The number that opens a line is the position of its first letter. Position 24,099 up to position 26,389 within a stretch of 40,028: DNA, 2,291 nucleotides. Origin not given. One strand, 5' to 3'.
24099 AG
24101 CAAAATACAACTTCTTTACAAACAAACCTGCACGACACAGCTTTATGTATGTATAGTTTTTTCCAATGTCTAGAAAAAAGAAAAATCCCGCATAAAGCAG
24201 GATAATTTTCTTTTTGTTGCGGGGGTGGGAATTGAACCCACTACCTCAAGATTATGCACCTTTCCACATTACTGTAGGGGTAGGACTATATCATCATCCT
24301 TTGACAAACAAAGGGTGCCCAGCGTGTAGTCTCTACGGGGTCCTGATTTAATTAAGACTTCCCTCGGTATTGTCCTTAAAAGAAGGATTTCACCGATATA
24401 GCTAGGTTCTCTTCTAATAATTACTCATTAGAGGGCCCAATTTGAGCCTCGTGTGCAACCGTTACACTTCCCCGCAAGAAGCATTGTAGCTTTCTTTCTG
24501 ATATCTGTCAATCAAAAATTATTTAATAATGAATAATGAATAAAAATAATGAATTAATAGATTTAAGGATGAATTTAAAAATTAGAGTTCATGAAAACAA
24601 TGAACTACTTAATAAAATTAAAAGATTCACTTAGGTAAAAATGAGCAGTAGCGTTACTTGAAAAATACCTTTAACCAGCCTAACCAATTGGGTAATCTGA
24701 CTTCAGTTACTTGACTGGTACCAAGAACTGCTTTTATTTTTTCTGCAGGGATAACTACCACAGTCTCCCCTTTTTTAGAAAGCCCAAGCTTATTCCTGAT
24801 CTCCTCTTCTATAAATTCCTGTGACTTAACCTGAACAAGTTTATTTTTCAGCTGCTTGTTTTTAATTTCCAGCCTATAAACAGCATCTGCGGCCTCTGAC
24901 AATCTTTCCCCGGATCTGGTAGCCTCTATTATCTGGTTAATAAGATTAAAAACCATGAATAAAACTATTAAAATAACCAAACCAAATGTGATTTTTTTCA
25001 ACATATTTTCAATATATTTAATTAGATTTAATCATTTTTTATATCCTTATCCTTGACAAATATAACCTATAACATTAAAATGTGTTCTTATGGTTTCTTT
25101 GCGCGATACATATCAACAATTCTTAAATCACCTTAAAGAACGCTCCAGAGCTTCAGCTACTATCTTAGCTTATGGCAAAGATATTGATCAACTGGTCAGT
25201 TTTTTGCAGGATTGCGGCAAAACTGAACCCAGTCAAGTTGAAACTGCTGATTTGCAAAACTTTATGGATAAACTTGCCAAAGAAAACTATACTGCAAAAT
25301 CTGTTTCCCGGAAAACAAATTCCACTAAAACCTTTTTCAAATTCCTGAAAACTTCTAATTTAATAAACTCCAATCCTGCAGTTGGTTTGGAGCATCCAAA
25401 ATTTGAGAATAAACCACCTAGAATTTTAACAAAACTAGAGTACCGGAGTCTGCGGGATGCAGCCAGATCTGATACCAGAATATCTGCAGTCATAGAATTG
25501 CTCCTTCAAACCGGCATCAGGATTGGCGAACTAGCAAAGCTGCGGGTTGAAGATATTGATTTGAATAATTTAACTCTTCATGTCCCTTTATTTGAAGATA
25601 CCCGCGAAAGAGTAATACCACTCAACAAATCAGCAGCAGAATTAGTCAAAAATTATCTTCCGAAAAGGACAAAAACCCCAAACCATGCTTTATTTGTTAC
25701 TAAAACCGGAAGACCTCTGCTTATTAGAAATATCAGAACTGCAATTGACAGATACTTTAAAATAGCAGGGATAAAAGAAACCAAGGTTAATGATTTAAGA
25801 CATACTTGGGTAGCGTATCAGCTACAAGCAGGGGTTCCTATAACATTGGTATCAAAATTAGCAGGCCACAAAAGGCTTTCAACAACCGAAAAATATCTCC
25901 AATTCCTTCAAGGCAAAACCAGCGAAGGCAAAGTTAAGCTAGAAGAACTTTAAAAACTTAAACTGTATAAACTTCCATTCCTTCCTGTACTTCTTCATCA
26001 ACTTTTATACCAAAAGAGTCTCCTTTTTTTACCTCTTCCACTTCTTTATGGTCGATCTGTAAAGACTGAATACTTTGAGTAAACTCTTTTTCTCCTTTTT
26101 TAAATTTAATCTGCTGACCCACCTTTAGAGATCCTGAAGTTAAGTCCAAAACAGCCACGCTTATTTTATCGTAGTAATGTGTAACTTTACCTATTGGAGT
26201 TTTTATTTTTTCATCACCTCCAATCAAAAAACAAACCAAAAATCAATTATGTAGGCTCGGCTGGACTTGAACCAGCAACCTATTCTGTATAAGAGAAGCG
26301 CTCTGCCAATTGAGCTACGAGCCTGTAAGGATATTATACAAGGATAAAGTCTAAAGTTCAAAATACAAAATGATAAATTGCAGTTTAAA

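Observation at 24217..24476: Compact (188 nt) group I intron splitting a tRNA(CAU) with an initiator-like acceptor stem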

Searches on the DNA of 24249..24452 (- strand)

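Call 31: build_rna_model(alignment_id=A1, structure=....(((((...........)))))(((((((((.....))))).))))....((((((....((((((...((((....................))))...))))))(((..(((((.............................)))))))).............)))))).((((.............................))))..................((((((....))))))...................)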
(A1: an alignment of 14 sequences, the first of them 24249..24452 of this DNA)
Model R1 built from alignment A1 (14 sequences, 266 columns); structure: as given.
model positions 216; base pairs 48; branch points 5; effective number of sequences 1.66; information 0.59 bits per position. Calibrated on 0.2 Mb of random sequence (short: E-values are rough).
structure used (alignment columns):
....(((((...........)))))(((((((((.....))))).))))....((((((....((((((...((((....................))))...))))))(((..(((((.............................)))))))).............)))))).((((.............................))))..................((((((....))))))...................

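Call 32: search_with_rna_model(model_id=R1, sources=[window, L001, L002, L003, L004, L005, L006, L007, L008, L009, L010, L011, L012, L013, L014, L015, L016, L017, L018, L019, L020, L021, L022, L023, L024, L025, L026, L027, L028, L029, L030, L031, L032, L033, L034, L035, L036, L037, L038, L039, L040, L041, L042, L043, L044, L045, L046, L047, L048, L049, L050, L051, L052, L053, L054, L055, L056, L057, L058, L059, L060, L061, L062, L063, L064, L065, L066, L067, L068, L069, L070, L071, L072, L073, L074, L075, L076, L077, L078, L079, L080, L081, L082, L083, L084, L085, L086, L087, L088, L089, L090, L091, L092, L093, L094, L095, L096, L097, L098, L099], max_evalue=0.001, make_alignment=true)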
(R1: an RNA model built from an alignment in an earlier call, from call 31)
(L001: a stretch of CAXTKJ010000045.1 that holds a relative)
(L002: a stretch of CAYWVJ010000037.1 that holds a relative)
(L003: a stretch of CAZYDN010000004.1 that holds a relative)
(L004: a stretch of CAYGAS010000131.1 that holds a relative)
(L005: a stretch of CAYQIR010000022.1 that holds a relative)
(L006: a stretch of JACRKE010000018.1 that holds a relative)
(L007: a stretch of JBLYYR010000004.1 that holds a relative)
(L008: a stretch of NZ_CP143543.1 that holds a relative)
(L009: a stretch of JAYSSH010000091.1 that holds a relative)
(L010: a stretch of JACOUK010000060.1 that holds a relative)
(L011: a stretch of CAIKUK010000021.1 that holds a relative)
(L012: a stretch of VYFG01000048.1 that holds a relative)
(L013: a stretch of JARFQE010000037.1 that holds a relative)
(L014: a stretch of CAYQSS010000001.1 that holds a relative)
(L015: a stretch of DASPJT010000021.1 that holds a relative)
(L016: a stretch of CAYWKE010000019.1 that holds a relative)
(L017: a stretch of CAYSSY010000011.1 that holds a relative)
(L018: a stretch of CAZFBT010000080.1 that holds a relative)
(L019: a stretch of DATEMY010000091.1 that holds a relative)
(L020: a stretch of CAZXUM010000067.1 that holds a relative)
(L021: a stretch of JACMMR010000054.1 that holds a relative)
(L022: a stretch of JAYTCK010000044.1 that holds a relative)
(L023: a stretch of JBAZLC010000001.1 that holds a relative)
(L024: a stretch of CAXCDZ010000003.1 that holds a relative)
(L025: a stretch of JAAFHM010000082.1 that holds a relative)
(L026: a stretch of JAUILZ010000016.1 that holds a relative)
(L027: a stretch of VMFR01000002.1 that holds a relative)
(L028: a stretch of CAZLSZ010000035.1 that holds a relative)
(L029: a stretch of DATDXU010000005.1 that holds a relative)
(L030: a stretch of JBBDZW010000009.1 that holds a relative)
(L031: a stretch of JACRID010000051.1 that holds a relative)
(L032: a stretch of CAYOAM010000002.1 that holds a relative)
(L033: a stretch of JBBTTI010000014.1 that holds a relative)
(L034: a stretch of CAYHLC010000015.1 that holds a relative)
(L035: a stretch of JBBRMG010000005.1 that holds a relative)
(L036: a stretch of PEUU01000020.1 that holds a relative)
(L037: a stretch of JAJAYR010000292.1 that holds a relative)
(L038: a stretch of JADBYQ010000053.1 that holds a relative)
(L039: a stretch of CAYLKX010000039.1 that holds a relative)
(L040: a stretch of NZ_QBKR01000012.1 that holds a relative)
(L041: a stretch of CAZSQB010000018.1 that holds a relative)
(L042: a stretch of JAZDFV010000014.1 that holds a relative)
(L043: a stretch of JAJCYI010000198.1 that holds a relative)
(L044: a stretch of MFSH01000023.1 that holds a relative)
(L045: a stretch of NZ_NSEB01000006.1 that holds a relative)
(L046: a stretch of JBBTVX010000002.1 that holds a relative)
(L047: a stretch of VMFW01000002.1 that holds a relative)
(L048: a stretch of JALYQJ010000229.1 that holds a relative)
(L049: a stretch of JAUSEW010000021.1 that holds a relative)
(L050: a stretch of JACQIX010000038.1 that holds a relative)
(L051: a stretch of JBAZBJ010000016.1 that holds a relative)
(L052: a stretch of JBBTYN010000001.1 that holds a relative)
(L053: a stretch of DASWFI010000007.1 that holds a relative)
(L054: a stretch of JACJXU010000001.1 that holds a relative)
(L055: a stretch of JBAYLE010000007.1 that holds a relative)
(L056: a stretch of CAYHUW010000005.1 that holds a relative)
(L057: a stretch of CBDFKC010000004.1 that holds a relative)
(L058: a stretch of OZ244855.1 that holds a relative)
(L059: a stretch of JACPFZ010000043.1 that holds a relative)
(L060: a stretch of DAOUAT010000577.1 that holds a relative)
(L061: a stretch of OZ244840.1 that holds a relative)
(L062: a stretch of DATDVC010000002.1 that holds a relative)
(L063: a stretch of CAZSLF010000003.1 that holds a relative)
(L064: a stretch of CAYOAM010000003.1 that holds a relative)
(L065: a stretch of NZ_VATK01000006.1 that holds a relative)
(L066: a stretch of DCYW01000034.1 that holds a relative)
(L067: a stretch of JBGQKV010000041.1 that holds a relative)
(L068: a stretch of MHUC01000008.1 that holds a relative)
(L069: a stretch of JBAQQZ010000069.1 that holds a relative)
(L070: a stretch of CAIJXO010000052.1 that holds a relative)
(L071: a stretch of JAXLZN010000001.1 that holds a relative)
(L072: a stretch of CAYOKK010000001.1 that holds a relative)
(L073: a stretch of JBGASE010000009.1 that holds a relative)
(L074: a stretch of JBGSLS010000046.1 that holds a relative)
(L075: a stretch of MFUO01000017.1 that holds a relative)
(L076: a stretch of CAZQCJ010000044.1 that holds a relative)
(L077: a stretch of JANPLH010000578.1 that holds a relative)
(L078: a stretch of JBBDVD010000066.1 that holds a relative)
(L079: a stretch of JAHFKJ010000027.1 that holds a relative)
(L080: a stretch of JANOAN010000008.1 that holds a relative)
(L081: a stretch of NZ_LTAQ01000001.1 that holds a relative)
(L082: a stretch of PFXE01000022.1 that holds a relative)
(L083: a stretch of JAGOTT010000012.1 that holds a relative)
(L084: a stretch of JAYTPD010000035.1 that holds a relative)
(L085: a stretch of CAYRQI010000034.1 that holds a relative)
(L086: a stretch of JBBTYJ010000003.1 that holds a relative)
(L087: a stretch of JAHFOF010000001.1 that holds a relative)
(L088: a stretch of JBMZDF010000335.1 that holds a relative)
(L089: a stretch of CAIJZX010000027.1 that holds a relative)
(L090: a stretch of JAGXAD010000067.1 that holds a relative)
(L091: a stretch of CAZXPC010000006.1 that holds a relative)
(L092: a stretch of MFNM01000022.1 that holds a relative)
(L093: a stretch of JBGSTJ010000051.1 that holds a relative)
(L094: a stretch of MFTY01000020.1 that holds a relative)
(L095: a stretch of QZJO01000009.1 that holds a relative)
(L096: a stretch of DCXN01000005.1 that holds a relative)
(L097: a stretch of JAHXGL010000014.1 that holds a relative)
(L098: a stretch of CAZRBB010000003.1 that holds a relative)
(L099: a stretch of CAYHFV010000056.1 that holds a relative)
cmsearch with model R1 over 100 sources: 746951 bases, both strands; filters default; matches with E-value up to 0.001: 118.
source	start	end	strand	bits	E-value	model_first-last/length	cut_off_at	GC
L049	4924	5131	-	208.1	6.8e-67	1-216/216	no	0.47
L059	891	1110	-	195.9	7.9e-63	1-216/216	no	0.47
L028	5351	5570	-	195.3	1.3e-62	1-216/216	no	0.44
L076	6807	7011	-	193.6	4.5e-62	1-216/216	no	0.44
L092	2924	3147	-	188.3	2.7e-60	1-216/216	no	0.42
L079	1075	1297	+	188.1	3.2e-60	1-216/216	no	0.47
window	24249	24452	-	187.5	4.9e-60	1-216/216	no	0.42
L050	1160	1375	-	184.8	4.1e-59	1-216/216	no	0.44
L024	4683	4905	+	184.5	5e-59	1-216/216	no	0.48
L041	1206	1427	+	183.2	1.3e-58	1-216/216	no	0.51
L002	140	342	+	177.7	9.2e-57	1-216/216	no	0.48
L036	6056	6280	-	116.4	2.4e-36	1-216/216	no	0.39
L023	5039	5253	+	116.1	3e-36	1-216/216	no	0.43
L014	4760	5002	-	116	3.2e-36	1-216/216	no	0.41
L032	2794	3006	-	100.5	4.7e-31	1-216/216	no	0.42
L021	2720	2958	-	98.3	2.6e-30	1-216/216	no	0.37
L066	5776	5981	-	90.4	1.1e-27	1-216/216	no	0.43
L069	6635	6847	+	90.3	1.2e-27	1-216/216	no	0.49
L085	11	224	-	88.4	5e-27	1-216/216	no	0.43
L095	5844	6045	-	86.9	1.6e-26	1-216/216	no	0.55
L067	3146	3341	-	85.6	4.2e-26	1-216/216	no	0.44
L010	3076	3282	-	85.2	6.1e-26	1-216/216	no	0.45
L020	2022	2235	-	84.5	1e-25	1-216/216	no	0.44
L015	2040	2260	+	84.1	1.4e-25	1-216/216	no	0.46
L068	5290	5465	+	83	3.3e-25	5-199/216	no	0.47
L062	2682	2862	+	82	7.1e-25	1-216/216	no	0.45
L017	4850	5097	-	81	1.5e-24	1-216/216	no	0.43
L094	1533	1801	+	78.4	1.1e-23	1-216/216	no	0.43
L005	3307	3572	+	78.3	1.2e-23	1-216/216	no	0.44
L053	7666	7867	-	78.1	1.4e-23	1-216/216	no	0.45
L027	438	675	-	77.9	1.7e-23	1-216/216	no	0.54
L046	7353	7557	+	77.6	2e-23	1-216/216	no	0.44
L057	10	219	+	77.5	2.3e-23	1-216/216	no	0.51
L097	131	328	-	76.6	4.5e-23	1-216/216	no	0.43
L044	4484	4714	-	76.4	5.2e-23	1-216/216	no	0.4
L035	3607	3822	-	75.9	7.3e-23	1-216/216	no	0.47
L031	3552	3766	+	75.5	1e-22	1-216/216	no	0.55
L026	5149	5336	-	75.5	1e-22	1-216/216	no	0.59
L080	2211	2630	+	74.7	1.9e-22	1-216/216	no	0.45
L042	1655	1924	-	73.8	3.7e-22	1-216/216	no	0.52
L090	3546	3766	+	72.7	8.9e-22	1-216/216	no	0.47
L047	1735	1951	+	72.5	1e-21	1-216/216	no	0.47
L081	104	387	-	72.3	1.2e-21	1-216/216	no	0.4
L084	2405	2611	-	71.8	1.7e-21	1-216/216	no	0.47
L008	6407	6672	-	70.5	4.7e-21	1-216/216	no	0.41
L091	6503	6704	-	70.1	6.1e-21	5-210/216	no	0.49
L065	2260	2535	-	69.6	9.3e-21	1-216/216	no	0.41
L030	1406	1616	+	68.9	1.6e-20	5-210/216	no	0.39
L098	2979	3212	+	67.9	3.4e-20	1-216/216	no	0.43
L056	480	689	+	66.4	1.1e-19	1-216/216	no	0.51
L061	4173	4405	+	66.1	1.4e-19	1-216/216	no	0.53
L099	3126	3319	+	65.7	1.8e-19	1-216/216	no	0.55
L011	2898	3109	+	63.7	8.7e-19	1-216/216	no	0.43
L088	3199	3505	-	63.2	1.3e-18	1-216/216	no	0.43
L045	5167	5440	-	62.3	2.5e-18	1-216/216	no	0.38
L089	1944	2293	-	62.1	3.1e-18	1-216/216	no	0.5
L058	4546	4783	+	61.8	3.7e-18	1-216/216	no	0.46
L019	7018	7221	-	61.7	3.9e-18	1-216/216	no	0.45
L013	194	429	-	61.6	4.4e-18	1-216/216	no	0.52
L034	4675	4908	+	60.7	8.7e-18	5-210/216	no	0.49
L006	1410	1619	+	60.4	1.1e-17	5-210/216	no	0.5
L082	1166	1374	+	60.1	1.4e-17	1-216/216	no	0.48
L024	6444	6670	-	59.8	1.7e-17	1-216/216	no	0.47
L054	4089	4434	-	59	3.2e-17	1-216/216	no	0.37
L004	278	478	-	58.6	4.2e-17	1-216/216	no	0.58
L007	2368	2596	+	57.3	1.2e-16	1-216/216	no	0.52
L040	4810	5117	+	56.5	2.1e-16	1-216/216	no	0.56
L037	6175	6421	+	56.2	2.6e-16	1-216/216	no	0.41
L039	1559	1769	+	56.2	2.7e-16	1-216/216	no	0.48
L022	32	242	-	56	3.1e-16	1-216/216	no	0.45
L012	4856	5056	-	55.9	3.5e-16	1-216/216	no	0.6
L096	1392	1600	+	55.6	4.2e-16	1-216/216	no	0.46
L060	573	765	+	54.6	9.5e-16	1-216/216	no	0.53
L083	2105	2338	+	53.5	2.2e-15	1-216/216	no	0.49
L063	1062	1267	+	53.3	2.5e-15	5-201/216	no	0.4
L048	2633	2886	+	52.3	5.5e-15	1-216/216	no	0.4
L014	4337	4635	-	51.6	9.4e-15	1-216/216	no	0.4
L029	326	533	+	50.4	2.3e-14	5-210/216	no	0.51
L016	7390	7635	+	49.8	3.8e-14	1-216/216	no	0.48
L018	355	564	-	49.3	5.3e-14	5-210/216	no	0.49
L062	2217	2417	+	49.2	6e-14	1-216/216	no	0.34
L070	1376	1585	-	48.3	1.2e-13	5-206/216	no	0.46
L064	2696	2922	-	47.2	2.6e-13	1-216/216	no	0.48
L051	5178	5364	-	47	3.2e-13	1-216/216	no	0.35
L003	7807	8000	+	46.7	3.8e-13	1-183/216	3'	0.53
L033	791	1007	+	46.7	4e-13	1-216/216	no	0.42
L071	5352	5583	-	46.6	4.3e-13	1-216/216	no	0.58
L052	7357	7574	+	44.5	2.1e-12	1-216/216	no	0.42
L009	2350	2595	-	43.7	4e-12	5-210/216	no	0.43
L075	6153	6401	+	43.3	5.3e-12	5-210/216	no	0.38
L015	896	1107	-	43.1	6.2e-12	5-210/216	no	0.5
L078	1353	1586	-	42.8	8e-12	1-216/216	no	0.47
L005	1627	1875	-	41.5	2.2e-11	5-210/216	no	0.41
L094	951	1200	-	41.2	2.8e-11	5-210/216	no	0.4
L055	687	869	+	39.6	8.9e-11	1-216/216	no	0.34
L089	887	1213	-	38.2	2.7e-10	1-216/216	no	0.43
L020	2571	2622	-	38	3.2e-10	147-199/216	no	0.42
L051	5612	5824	-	37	7e-10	1-216/216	no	0.38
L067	3771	3950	-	35.5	2.1e-09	1-216/216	no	0.37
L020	1727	1974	-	34.5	4.5e-09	1-216/216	no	0.38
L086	974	1211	-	34.1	6e-09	1-216/216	no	0.43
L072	5546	5757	-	33.5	9.8e-09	5-210/216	no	0.51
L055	227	433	+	32.2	2.7e-08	1-216/216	no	0.37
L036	4764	4886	-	30.8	7.8e-08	1-216/216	no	0.31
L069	7420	7585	+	30.3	1.1e-07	5-146/216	no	0.53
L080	1577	1743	+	26.1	2.8e-06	1-216/216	no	0.43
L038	6661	6890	-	23.8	1.7e-05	1-216/216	no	0.42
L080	1308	1489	+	23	3.1e-05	1-216/216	no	0.37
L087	892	1092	+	22.7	4e-05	1-216/216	no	0.44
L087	632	700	+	20.5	0.00021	52-142/216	no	0.41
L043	5871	6035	-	20.1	0.00029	5-146/216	no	0.42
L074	3704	3896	-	19.9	0.00033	1-216/216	no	0.4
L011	3556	3795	+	19.6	0.00041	1-216/216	no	0.46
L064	152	357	-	19.3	0.00053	1-216/216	no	0.47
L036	5487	5705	-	19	0.00069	1-216/216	no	0.43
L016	6150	6280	+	18.9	0.0007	1-216/216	no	0.48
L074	3273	3519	-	18.8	0.00076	1-216/216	no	0.35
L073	289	461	+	18.5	0.00098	1-216/216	no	0.49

Alignment A2: 118 matches aligned to the model, 976 columns, each read 5' to 3' on its own strand. Consensus structure (alignment columns), stored with it:
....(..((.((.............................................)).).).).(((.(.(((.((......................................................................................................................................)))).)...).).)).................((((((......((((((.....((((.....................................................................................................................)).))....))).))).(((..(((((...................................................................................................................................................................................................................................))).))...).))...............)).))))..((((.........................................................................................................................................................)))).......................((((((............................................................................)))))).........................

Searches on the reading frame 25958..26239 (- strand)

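Call 7: search_protein_families(library=ncbifam, proteins=[window:25958-26239:-])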
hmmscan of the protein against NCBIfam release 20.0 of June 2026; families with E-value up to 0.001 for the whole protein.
window:25958-26239:- (93 aa): 1 family
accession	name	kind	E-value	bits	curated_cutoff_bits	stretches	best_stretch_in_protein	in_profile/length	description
NF008969.0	PRK12317.1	subfamily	0.00012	20.8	502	1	11-80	226-293/426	elongation factor 1-alpha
